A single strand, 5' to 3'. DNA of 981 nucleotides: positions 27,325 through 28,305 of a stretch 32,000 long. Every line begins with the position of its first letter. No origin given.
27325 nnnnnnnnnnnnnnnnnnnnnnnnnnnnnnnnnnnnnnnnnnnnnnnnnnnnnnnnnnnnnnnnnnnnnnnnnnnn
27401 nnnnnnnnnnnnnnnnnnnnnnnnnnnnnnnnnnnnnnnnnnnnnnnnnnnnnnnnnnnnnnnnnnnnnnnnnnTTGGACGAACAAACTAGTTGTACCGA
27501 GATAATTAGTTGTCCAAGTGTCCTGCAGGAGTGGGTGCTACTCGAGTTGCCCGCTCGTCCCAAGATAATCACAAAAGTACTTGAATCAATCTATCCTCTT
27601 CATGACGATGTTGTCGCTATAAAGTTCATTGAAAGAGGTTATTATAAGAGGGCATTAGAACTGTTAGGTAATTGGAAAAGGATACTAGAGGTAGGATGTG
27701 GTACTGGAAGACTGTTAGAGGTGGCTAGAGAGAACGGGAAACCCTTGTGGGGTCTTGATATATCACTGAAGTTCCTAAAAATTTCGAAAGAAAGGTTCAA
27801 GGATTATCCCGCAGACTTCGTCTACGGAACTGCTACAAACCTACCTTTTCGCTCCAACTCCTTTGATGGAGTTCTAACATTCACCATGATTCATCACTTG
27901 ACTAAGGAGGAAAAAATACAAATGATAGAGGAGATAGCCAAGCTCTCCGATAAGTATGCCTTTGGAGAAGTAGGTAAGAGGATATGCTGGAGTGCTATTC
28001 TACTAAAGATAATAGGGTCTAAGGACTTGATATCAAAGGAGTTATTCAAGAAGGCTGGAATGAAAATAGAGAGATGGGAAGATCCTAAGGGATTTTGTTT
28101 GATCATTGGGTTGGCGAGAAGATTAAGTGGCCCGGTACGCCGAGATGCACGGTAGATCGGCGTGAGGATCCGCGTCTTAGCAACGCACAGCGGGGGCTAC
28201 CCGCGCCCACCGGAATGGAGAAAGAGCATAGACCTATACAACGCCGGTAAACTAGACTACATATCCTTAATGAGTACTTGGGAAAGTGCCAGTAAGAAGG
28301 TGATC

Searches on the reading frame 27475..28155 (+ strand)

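Call 91: search_protein_families(library=pfam, proteins=[window:27475-28155:+], max_evalue=0.00001)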
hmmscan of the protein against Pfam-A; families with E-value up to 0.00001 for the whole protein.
window:27475-28155:+ (226 aa): 6 families
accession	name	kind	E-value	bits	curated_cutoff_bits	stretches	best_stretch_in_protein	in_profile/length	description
PF13649.12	Methyltransf_25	-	5.6e-18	65.9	27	1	70-157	1-92/97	Methyltransferase domain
PF08241.18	Methyltransf_11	-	8.4e-18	65.2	21.2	1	71-156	1-85/95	Methyltransferase domain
PF08242.18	Methyltransf_12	-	2.8e-12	47.7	30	1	71-157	1-91/98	Methyltransferase domain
PF13489.12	Methyltransf_23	-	6.9e-09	36.1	27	1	58-143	14-95/164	Methyltransferase domain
PF13847.12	Methyltransf_31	-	1.2e-08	35.2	27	1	68-156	5-99/145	Methyltransferase domain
PF01209.24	Ubie_methyltran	-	8e-06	25.8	20.1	0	67-133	48-120/233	ubiE/COQ5 methyltransferase family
